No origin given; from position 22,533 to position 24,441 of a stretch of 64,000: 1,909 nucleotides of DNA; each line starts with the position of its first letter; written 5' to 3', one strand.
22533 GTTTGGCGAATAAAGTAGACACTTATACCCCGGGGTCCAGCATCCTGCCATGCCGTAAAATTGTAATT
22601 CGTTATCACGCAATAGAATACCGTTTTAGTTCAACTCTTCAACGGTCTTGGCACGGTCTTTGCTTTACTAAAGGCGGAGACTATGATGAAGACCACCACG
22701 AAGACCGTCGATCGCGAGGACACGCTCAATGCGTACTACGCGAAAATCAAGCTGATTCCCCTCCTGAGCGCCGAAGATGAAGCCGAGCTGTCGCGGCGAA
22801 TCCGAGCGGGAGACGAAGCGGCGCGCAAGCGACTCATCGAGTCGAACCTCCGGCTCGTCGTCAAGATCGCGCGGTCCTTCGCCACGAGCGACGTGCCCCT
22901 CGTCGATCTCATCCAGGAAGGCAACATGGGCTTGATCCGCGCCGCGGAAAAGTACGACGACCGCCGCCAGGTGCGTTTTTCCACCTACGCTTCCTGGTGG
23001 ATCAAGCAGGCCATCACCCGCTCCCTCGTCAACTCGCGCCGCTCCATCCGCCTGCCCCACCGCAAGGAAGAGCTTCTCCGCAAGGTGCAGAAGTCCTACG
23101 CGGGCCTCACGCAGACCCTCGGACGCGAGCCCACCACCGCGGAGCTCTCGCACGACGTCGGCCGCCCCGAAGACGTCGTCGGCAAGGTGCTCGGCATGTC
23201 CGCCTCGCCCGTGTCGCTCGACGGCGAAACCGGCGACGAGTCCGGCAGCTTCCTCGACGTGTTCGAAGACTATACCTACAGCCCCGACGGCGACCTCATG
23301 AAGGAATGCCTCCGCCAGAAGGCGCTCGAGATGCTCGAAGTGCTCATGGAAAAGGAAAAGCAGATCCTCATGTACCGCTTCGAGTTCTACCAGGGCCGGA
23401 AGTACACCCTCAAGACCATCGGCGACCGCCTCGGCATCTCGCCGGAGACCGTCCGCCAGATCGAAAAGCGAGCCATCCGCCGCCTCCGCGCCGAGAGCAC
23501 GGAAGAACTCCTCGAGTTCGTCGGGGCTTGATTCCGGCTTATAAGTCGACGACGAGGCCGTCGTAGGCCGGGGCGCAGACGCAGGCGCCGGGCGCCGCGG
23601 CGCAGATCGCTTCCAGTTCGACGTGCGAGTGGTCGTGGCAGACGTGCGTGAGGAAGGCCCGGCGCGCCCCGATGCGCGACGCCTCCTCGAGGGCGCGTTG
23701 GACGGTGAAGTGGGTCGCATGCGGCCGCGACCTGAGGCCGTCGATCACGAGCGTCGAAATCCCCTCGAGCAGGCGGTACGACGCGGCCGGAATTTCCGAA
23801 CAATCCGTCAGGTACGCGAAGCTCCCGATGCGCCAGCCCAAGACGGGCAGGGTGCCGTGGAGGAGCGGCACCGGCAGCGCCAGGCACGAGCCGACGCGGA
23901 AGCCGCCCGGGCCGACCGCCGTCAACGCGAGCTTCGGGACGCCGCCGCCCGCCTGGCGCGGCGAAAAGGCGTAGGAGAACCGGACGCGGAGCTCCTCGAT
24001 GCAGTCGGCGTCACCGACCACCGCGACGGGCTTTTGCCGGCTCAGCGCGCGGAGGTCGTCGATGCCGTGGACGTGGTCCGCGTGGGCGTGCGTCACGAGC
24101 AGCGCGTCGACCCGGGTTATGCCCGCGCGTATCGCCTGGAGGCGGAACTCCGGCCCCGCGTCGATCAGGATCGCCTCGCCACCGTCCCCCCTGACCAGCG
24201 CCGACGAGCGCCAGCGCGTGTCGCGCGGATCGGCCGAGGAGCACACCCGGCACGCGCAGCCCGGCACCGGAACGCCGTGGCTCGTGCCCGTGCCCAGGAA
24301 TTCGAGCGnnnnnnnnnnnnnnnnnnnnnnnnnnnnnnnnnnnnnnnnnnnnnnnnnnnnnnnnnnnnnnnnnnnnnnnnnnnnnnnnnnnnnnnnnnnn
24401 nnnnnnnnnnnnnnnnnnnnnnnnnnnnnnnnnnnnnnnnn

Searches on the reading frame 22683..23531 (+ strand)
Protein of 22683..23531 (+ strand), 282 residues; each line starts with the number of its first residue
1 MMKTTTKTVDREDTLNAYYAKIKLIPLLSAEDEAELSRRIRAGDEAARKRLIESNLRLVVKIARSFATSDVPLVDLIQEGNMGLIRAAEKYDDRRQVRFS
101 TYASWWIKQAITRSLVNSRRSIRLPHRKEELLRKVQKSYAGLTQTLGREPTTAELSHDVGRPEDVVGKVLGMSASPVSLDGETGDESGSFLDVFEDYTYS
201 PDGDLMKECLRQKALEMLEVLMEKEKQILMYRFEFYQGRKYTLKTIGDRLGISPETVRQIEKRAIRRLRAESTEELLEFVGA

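Call 4: search_protein_families(library=ncbifam, proteins=[window:22683-23531:+])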
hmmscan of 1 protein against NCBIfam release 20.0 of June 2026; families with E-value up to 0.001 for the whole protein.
window:22683-23531:+ (282 aa): 58 families (the best 25 are shown)
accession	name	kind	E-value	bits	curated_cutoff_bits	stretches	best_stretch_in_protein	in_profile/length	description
TIGR02394.1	rpoS_proteo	equivalog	1.2e-69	235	378.7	1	6-270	6-272/285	RNA polymerase sigma factor RpoS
TIGR02997.1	Sig70-cyanoRpoD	subfamily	6.2e-68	229.2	384.5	1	32-269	61-298/298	RNA polymerase sigma factor, RpoD/SigA family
NF006666.0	PRK09210.1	equivalog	3.4e-67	227.3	572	1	6-274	92-362/370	RNA polymerase sigma factor RpoD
NF004207.0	PRK05657.1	equivalog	3.1e-66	224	394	1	7-270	50-315/329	RNA polymerase sigma factor RpoS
TIGR02393.1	RpoD_Cterm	equivalog_domain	1.3e-64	218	354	1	47-277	1-233/238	RNA polymerase sigma factor RpoD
NF004208.0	PRK05658.1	equivalog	2.7e-62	211.7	555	1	46-275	392-623/631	RNA polymerase sigma factor RpoD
NF005920.0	PRK07921.1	subfamily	3.1e-61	207.2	464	1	45-274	89-320/328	RNA polymerase sigma factor SigB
NF004615.0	PRK05949.1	subfamily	8.8e-60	202.3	530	1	31-273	77-319/327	RNA polymerase sigma factor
NF041931.2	MzaA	equivalog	1.6e-59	202.5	800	1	44-278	473-711/726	MZA anti-phage system associated sigma-70 family RNA polymerase sigma factor MzaA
NF005642.0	PRK07405.1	subfamily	1e-58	199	524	1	33-272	70-309/318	RNA polymerase sigma factor SigD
NF005643.0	PRK07406.1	equivalog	1.2e-55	189.2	500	1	45-275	159-390/397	RNA polymerase sigma factor RpoD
NF004562.0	PRK05901.1-4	equivalog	1.5e-54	185.5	779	1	46-270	316-542/571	RNA polymerase sigma factor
NF005785.0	PRK07598.1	equivalog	1.8e-54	185.2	554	1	33-270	163-400/415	RNA polymerase sigma factor SigC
NF004561.0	PRK05901.1-3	equivalog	8.3e-54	183.6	582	1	46-274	299-529/537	RNA polymerase sigma factor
NF004560.0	PRK05901.1-1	equivalog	8.4e-54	183.5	711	1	45-276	277-510/516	RNA polymerase sigma factor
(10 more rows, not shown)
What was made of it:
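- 22686..23531 (+): Gene for a 281-aa alternative sigma factor (alternative start at 22683). It is the spirochaete counterpart of Borrelia RpoS and is monocistronic, because a convergent MBL-fold hydrolase gene begins 8 nt after its stop. Call 4: best NCBIfam hit is rpoS_proteo at 235 bits, below the 378.7 cutoff.
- Tried and rejected: Rejected on score (call 4).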

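Call 7: find_homologous_proteins(query=window:22683-23531:+)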
Query window:22683-23531:+ (282 aa): 8000 proteins with E <= 0.001 among 8000 candidates; the best 120 are listed.
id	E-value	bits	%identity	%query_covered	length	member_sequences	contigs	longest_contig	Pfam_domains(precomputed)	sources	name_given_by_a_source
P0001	3.0e-176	602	100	100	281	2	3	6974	PF04545.23,PF00140.26,PF04542.21,PF04539.23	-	-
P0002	1.2e-142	492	81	100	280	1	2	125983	PF04545.23,PF00140.26,PF04542.21,PF04539.23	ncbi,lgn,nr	ncbi:MAG: RNA polymerase sigma factor RpoD/SigA [Spirochaetes bacterium]|nr:RNA polymerase sigma fac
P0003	2.4e-113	396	68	95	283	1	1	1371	PF00196.26,PF04545.23,PF00140.26,PF04542.21,PF04539.23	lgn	-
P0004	2.8e-113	395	66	98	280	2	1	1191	PF04545.23,PF00140.26,PF04542.21,PF04539.23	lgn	-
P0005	2.9e-113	395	66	99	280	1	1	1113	PF04545.23,PF00140.26,PF04542.21,PF04539.23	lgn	-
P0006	1.3e-112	393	64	99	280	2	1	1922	PF04545.23,PF00140.26,PF04542.21,PF04539.23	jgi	jgi:RNA polymerase primary sigma factor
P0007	2.5e-112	392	65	99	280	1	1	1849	PF04545.23,PF00140.26,PF04542.21,PF04539.23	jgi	jgi:RNA polymerase primary sigma factor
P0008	2.7e-112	392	66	99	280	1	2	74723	PF04545.23,PF00140.26,PF04542.21,PF04539.23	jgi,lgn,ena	jgi:RNA polymerase primary sigma factor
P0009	1.1e-111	390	66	99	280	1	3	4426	PF04545.23,PF00140.26,PF04542.21,PF04539.23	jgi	jgi:RNA polymerase primary sigma factor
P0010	1.4e-111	390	65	99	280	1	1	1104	PF04545.23,PF00140.26,PF04542.21,PF04539.23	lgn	-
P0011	2.9e-111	389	64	99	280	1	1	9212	PF13518.13,PF04545.23,PF00140.26,PF04542.21,PF04539.23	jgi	jgi:RNA polymerase primary sigma factor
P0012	3.8e-111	388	65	97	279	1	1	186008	PF04545.23,PF00140.26,PF04542.21,PF08281.19,PF04539.23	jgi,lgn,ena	jgi:RNA polymerase primary sigma factor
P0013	4.0e-111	388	65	97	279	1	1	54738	PF04545.23,PF00140.26,PF04542.21,PF04539.23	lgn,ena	-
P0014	4.6e-111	388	65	98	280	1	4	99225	PF04545.23,PF00140.26,PF04542.21,PF08281.19,PF04539.23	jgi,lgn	jgi:RNA polymerase primary sigma factor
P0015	6.0e-111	388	64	99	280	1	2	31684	PF13518.13,PF04545.23,PF00140.26,PF04542.21,PF04539.23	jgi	jgi:RNA polymerase primary sigma factor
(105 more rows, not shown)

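Call 8: find_related_loci(query=window:22683-23528:+, collection=genome_contigs, flank=6000)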
Query window:22683-23528:+ (282 aa) in genome_contigs; peptide patterns used: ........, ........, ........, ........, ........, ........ (x = any residue, [..] = any of these).
600 stretches matched a pattern (row limit reached: there are more); 585 encode a relative of the query (tblastn E <= 1e-3); the best 80 are kept; 80 distinct loci.
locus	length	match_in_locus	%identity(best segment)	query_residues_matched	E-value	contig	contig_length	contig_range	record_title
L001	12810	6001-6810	63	10-280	2e-108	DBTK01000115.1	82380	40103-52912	MAG TPA_asm: Spirochaetaceae bacterium UBA1318 UBA1318_contig_13934, whole genome shotgun sequence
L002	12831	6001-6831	58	1-280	4e-102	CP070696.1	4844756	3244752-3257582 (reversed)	MAG: Spirochaetaceae bacterium isolate bin59 chromosome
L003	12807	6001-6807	58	11-280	3e-97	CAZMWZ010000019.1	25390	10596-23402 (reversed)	MAG TPA_asm: uncultured Spirochaetaceae bacterium isolate ERP119294_co4_432 genome assembly, contig: NODE_1643_length_25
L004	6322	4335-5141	54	11-280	5e-96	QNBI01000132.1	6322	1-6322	MAG: Spirochaetes bacterium isolate B123_G9 B123_Guay9_scaffold_21148, whole genome shotgun sequence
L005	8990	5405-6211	56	11-280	9e-95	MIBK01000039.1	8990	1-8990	MAG: Spirochaetes bacterium RBG_16_67_19 RBG_16_scaffold_13530, whole genome shotgun sequence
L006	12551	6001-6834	53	2-280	6e-94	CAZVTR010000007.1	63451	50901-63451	MAG TPA_asm: uncultured Treponemataceae bacterium isolate binchicken_co135_161 genome assembly, contig: NODE_1037_length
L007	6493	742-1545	57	12-280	5e-89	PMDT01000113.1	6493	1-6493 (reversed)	MAG: Spirochaetaceae bacterium isolate fen_1365 73.20120700_E2X.184_contig_256991, whole genome shotgun sequence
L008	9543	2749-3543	52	8-270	9e-88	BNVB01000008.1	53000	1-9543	Spirochaetia bacterium MS502-30 DNA, sequence008, whole genome shotgun sequence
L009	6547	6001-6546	60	2-184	9e-66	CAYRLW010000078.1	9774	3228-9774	MAG TPA_asm: uncultured Treponema sp. isolate binchicken_co135_125 genome assembly, contig: NODE_8772_length_9774_cov_12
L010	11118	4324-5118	44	8-269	2e-64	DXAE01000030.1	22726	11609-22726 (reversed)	MAG TPA_asm: Candidatus Mediterraneibacter ornithocaccae isolate ChiGjej1B1-20579 ChiGjej1B1M5__C73024_L22726_SAMN080098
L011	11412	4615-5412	43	9-272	6e-64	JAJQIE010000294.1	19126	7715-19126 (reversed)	MAG: Lachnospiraceae bacterium isolate U.8_8 NODE_179_length_19126_cov_6.331446, whole genome shotgun sequence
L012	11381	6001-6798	43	9-272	5e-64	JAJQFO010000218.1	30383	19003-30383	MAG: Lachnospiraceae bacterium isolate MO.3_6 NODE_133_length_30383_cov_8.366592, whole genome shotgun sequence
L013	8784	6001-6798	42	9-272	8e-64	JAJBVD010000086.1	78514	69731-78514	MAG: Clostridiales bacterium isolate U_127075 U_127075=NODE_35_length_78514_cov_46.822684, whole genome shotgun sequence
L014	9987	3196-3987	44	12-272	1e-63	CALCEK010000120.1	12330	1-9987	MAG TPA_asm: uncultured Treponema sp. isolate ERR1278104_bin.75_CONCOCT_v1.1_MAG genome assembly, contig: ERZ842392.9372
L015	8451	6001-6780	42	12-269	2e-63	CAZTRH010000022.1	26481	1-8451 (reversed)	MAG TPA_asm: uncultured Ruminococcus sp. isolate SRP350583_co3_355 genome assembly, contig: NODE_1886_length_26481_cov_1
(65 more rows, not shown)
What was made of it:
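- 22686..23531 (+): Calls 7 and 8: the closest homologues are all spirochaete MAGs.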

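Call 15: search_protein_families(library=pfam, proteins=[window:22686-23528:+], max_evalue=0.01)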
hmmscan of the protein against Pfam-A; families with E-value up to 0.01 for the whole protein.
window:22686-23528:+ (281 aa): 7 families
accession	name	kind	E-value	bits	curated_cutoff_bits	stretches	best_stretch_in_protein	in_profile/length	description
PF04542.20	Sigma70_r2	-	1.1e-18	67.3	24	1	50-119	1-70/71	Sigma-70 region 2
PF04545.22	Sigma70_r4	-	7.3e-17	61.1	24.1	1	217-269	2-50/50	Sigma-70, region 4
PF04539.22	Sigma70_r3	-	2.3e-14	53.7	25.3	1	129-197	1-71/78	Sigma-70 region 3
PF00140.25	Sigma70_r1_2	-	1.1e-09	38.5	22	1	12-45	1-34/34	Sigma-70 factor, region 1.2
PF00196.25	GerE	-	0.0019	18.2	23.5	1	222-276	5-54/57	Bacterial regulatory proteins, luxR family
PF13384.12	HTH_23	-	0.0062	16.8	24.6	0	239-262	17-40/50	Homeodomain-like domain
PF13560.12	HTH_31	-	0.0064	17.2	27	0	238-281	13-56/64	Helix-turn-helix domain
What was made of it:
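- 22686..23531 (+): Call 15: Pfam regions 1.2, 2, 3 and 4, with no region 1.1.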

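Call 16: find_encoding_contigs(protein=P0002, flank=10000, max_places=3)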
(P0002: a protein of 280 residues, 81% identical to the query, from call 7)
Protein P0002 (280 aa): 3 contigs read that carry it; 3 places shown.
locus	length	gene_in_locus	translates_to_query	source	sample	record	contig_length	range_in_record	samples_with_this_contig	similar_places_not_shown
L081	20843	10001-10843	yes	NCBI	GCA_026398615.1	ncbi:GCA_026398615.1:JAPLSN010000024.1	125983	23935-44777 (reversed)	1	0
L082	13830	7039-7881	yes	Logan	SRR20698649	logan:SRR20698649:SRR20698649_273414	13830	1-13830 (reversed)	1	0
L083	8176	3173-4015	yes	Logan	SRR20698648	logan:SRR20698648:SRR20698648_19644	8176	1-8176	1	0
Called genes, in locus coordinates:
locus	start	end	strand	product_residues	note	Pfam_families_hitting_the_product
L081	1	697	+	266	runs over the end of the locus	PF02463:SMC_N (faint), PF00005:ABC_tran, PF13304:AAA_21 (weak), PF13401:AAA_22 (faint), PF13304:AAA_21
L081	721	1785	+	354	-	PF02277:DBI_PRT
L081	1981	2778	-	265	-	PF02654:CobS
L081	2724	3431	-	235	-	-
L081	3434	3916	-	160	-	PF02283:CobU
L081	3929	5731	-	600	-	PF20157:Maf_flag10_N (faint), PF01973:MptE-like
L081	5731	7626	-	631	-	PF03717:PBP_dimer, PF00905:Transpeptidase, PF03793:PASTA (weak)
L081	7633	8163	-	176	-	PF10502:Peptidase_S26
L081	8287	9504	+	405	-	PF01476:LysM, PF23473:LysM3_LYK4_5 (weak), PF01551:Peptidase_M23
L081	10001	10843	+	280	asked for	PF00140:Sigma70_r1_2, PF04542:Sigma70_r2, PF04539:Sigma70_r3, PF04545:Sigma70_r4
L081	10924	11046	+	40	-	-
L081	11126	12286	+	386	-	PF06925:MGDG_synth (weak)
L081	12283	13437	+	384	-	-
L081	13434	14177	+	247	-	PF00483:NTP_transferase, PF12804:NTP_transf_3, PF00535:Glycos_transf_2 (weak)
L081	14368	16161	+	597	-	PF01411:tRNA-synt_2c, PF07973:tRNA_SAD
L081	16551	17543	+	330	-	PF20030:bpMoxR, PF00493:MCM (faint), PF07726:AAA_3, PF07728:AAA_5, PF17863:AAA_lid_2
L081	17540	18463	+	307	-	PF01882:DUF58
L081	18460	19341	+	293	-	-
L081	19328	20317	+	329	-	PF00092:VWA, PF13519:VWA_2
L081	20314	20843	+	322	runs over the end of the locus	PF00092:VWA (weak), PF13519:VWA_2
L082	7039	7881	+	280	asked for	PF00140:Sigma70_r1_2, PF04542:Sigma70_r2, PF04539:Sigma70_r3, PF04545:Sigma70_r4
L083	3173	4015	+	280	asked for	PF00140:Sigma70_r1_2, PF04542:Sigma70_r2, PF04539:Sigma70_r3, PF04545:Sigma70_r4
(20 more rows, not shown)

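Call 17: find_related_loci(query=window:22686-23528:+, collection=metagenome_contigs, flank=4000)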
Query window:22686-23528:+ (281 aa) in metagenome_contigs; peptide patterns used: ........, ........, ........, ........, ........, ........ (x = any residue, [..] = any of these).
600 stretches matched a pattern (row limit reached: there are more); 585 encode a relative of the query (tblastn E <= 1e-3); the best 80 are kept; 80 distinct loci.
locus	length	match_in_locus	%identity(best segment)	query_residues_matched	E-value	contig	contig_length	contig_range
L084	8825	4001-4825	66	1-272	4e-119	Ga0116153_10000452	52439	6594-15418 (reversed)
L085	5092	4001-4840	62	1-281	2e-112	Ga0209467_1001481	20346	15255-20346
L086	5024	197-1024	59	4-281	3e-109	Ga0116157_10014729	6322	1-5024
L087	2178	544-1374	59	2-279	3e-111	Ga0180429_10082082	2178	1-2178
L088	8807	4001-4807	60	10-279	2e-103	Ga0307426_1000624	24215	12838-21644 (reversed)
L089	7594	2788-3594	59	10-279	8e-102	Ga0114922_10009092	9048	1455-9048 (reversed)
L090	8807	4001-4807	59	11-279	1e-99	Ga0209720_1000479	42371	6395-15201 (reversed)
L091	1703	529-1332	57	11-279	5e-94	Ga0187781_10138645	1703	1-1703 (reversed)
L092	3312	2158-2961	56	11-279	9e-90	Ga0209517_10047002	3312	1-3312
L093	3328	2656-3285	63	1-210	9e-89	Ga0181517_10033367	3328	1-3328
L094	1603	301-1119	52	1-273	2e-92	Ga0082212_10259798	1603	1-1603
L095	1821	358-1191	51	2-281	4e-91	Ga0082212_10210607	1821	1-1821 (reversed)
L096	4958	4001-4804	55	11-279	2e-85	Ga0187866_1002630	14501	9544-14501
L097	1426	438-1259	47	1-273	3e-90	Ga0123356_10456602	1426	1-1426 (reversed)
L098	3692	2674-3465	47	11-273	1e-81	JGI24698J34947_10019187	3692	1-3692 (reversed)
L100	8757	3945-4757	49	11-281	1e-80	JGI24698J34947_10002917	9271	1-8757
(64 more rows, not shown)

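Call 42: search_protein_families(library=ncbifam, proteins=[L008:5749-7137:+], max_evalue=0.00001)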
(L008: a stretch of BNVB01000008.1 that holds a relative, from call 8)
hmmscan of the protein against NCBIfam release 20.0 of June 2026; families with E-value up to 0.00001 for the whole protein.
L008:5749-7137:+ (463 aa): 7 families
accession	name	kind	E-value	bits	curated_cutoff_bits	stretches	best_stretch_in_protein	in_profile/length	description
TIGR02395.1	rpoN_sigma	equivalog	1.3e-110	370.5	277.35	1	21-463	1-433/434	RNA polymerase factor sigma-54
NF004595.0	PRK05932.1-2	equivalog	5.9e-93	312.3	513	1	13-463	1-480/484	RNA polymerase factor sigma-54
NF004596.0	PRK05932.1-3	subfamily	1.4e-89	301.4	499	2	81-463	119-504/515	RNA polymerase factor sigma-54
NF009118.0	PRK12469.1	subfamily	7.8e-88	295.4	396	1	13-462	1-477/483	RNA polymerase factor sigma-54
NF004598.0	PRK05932.1-5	equivalog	2.2e-83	280.7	621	1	82-457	114-495/504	RNA polymerase factor sigma-54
NF004597.0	PRK05932.1-4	equivalog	2.6e-67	227.3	817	1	13-461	1-471/477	RNA polymerase factor sigma-54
NF004602.0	PRK05932.2-4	equivalog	8.4e-42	143.4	506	1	14-463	2-408/416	RNA polymerase factor sigma-54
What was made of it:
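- On Sigma-54 (RpoN)-dependent promoter: Related locus L008 has rpoN at 370 bits against a 277 cutoff (call 42).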

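Call 48: search_protein_families(library=pfam, proteins=[L002:4359-5390:+, L002:5386-5793:+, L088:3369-3797:+, L096:3490-3810:+, L008:5749-7137:+, L008:3581-5701:-, L098:1773-2450:-, L100:3255-3719:-], max_evalue=0.001)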
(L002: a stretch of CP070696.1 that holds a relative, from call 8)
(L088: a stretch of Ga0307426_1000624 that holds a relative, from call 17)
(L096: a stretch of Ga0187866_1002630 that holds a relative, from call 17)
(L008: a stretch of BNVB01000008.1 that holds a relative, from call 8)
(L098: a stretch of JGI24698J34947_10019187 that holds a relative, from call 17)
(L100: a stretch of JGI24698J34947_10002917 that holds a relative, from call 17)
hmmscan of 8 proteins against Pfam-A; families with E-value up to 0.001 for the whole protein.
L002:4359-5390:+ (344 aa): 1 family
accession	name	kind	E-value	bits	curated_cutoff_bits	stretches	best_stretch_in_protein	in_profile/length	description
PF02119.21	FlgI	-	2.8e-90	303.1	25.3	1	25-343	1-343/343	Flagellar P-ring protein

L002:5386-5793:+ (136 aa): 1 family
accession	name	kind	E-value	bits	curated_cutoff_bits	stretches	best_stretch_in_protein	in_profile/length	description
PF10135.14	Rod-binding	-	8.1e-19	68.4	25.1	1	85-131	3-51/51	Rod binding protein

L088:3369-3797:+ (143 aa): 1 family
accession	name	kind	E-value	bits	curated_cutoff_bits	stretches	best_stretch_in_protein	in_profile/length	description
PF10135.14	Rod-binding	-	1.9e-18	67.2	25.1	1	90-136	3-51/51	Rod binding protein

L096:3490-3810:+ (107 aa): 1 family
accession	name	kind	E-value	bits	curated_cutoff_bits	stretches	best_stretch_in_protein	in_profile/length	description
PF10135.14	Rod-binding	-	6.1e-17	62.3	25.1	1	56-103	3-51/51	Rod binding protein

L008:5749-7137:+ (463 aa): 5 families
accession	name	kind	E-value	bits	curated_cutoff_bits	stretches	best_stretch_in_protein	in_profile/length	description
PF04552.19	Sigma54_DBD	-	3.3e-52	176.9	22.8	1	308-463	3-158/160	Sigma-54, DNA binding domain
PF04963.19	Sigma54_CBD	-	2.2e-39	135.6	22.9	1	108-290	3-183/185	Sigma-54 factor, core binding domain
PF00309.25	Sigma54_AID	-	6.1e-13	48.8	23.8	1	16-61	1-46/46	Sigma-54 factor, Activator interacting domain (AID)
PF13384.12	HTH_23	-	0.00018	21.7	24.6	0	356-374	19-37/50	Homeodomain-like domain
PF13404.12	HTH_AsnC-type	-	0.0005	20.3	27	0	355-373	18-36/42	AsnC-type helix-turn-helix domain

L008:3581-5701:- (706 aa): 12 families
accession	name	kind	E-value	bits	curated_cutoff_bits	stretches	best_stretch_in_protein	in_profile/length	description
PF08486.15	SpoIID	-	2.6e-25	89.3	23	1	418-505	3-95/97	Stage II sporulation protein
PF13428.12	TPR_14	-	8e-12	45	23.5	0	152-191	3-42/44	Tetratricopeptide repeat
PF07719.23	TPR_2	-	1.5e-10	40.8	27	1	150-180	1-31/34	Tetratricopeptide repeat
PF14559.12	TPR_19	-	2.6e-10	40.9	25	1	193-259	1-67/68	Tetratricopeptide repeat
PF13181.12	TPR_8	-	1.2e-08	34.8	25.7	0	150-180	1-31/34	Tetratricopeptide repeat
PF00515.34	TPR_1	-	9.2e-08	32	27.8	0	150-180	1-31/34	Tetratricopeptide repeat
PF13174.12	TPR_6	-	1.1e-07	32.5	26.3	0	78-102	5-29/33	Tetratricopeptide repeat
PF13432.12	TPR_16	-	1.6e-07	32.1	32.7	0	125-178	11-59/65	Tetratricopeptide repeat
PF13424.12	TPR_12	-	2.2e-07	31.4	30.1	0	123-179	15-74/77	Tetratricopeptide repeat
PF13176.12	TPR_7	-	2.3e-07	30.8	27.9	0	77-101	3-27/36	Tetratricopeptide repeat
PF25062.1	ARM_TT21_N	-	9.1e-07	29.3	40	1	138-248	86-199/222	Tetratricopeptide repeat protein 21 N-terminal ARM repeat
PF13374.12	TPR_10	-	0.00062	20.2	27.5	0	157-179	9-31/42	Tetratricopeptide repeat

L098:1773-2450:- (225 aa): 1 family
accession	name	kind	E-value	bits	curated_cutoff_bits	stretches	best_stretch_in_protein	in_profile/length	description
PF01300.24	Sua5_yciO_yrdC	-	1.3e-32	113.2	25.1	1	25-154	2-133/178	Telomere recombination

L100:3255-3719:- (154 aa): 0 families
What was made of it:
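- (8) L008 encodes RpoN (TIGR02395, 370 bits against a 277 cutoff) 2.2 kb from its sigma gene (calls 42, 48).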

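Call 58: search_solved_structures(query=window:22686-23528:+, max_evalue=1e-30, show_alignments=0)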
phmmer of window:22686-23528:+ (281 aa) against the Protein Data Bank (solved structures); distinct sequences matched with E-value up to 1e-30: 55.
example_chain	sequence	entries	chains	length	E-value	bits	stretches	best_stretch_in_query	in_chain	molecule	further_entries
8x6f_E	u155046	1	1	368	1.9e-59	204.2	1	11-275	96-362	RNA polymerase sigma factor SigA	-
7ckq_F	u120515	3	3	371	2.1e-57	197.5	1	11-275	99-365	RNA polymerase sigma factor SigA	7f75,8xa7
7l7b_F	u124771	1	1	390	2.1e-55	191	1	6-274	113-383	RNA polymerase sigma factor SigA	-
3dxj_F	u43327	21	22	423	4.8e-53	183.3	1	38-271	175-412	RNA polymerase pricipal sigma factor (RpoD); CHAIN F, P | RNA polymerase sigma factor | RNA polymerase sigma factor SigA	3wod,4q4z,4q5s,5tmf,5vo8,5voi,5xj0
1iw7_F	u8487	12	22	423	4.8e-53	183.3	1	38-271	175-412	RNA polymerase sigma-70 subunit | principal sigma factor | DNA-directed RNA polymerase sigma chain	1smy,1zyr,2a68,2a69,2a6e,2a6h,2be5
4g7h_F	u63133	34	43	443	5.6e-53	183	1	38-271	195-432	RNA polymerase sigma factor | DNA directed RNA polymerase sigma factor A | RNA polymerase sigma factor SigA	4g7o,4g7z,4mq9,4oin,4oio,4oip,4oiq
5x21_F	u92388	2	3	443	5.6e-53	183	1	38-271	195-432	RNA polymerase sigma factor SigA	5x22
9ujk_F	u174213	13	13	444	5.8e-53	183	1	38-271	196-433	RNA polymerase sigma factor SigA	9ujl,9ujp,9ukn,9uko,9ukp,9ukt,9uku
9fo6_F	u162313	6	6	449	6e-53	182.9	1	38-271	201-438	RNA polymerase sigma factor SigA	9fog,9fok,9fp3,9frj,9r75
6omf_F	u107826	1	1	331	4e-52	180.3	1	12-269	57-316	RNA polymerase sigma factor RpoS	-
6kj6_F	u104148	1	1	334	4.1e-52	180.2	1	12-269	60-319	RNA polymerase sigma factor RpoS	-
5ipl_F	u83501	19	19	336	4.2e-52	180.2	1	12-269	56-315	RNA polymerase sigma factor RpoS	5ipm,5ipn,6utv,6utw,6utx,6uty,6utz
6uu8_FFF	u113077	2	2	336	7.1e-52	179.4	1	12-269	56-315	RNA polymerase sigma factor RpoS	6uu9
1l9u_H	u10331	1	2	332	1.5e-51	178.3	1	38-271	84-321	SIGMA FACTOR SIGA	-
1l9z_H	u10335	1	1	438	2.1e-51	177.9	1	38-271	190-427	SIGMA FACTOR SIGA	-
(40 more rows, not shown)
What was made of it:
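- On Proteobacterial RpoS (NCBIfam TIGR02394 / PRK05657): The protein is about equally similar to SigA/RpoD C-terminal parts and to RpoS in the PDB (call 58).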

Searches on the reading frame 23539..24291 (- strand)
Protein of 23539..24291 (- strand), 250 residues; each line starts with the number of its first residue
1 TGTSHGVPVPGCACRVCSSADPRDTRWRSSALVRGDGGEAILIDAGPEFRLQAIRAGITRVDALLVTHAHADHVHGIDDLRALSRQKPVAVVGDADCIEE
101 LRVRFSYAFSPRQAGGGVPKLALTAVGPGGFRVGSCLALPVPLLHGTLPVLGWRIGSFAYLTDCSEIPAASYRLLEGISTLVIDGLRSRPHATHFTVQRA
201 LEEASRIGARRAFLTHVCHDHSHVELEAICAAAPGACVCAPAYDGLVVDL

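Call 15: search_protein_families(library=pfam, proteins=[window:23539-24291:-], max_evalue=0.01)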
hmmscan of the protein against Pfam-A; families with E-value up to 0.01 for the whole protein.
window:23539-24291:- (250 aa): 3 families
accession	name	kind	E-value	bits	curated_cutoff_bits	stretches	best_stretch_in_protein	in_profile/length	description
PF12706.13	Lactamase_B_2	-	3.4e-36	125.2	27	1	41-216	3-199/200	Beta-lactamase superfamily domain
PF00753.33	Lactamase_B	-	1.1e-12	48.7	22.7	1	29-149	7-132/196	Metallo-beta-lactamase superfamily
PF23023.1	Anti-Pycsar_Apyc1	-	6.5e-05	22.9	50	1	29-80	21-73/250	Anti-Pycsar protein Apyc1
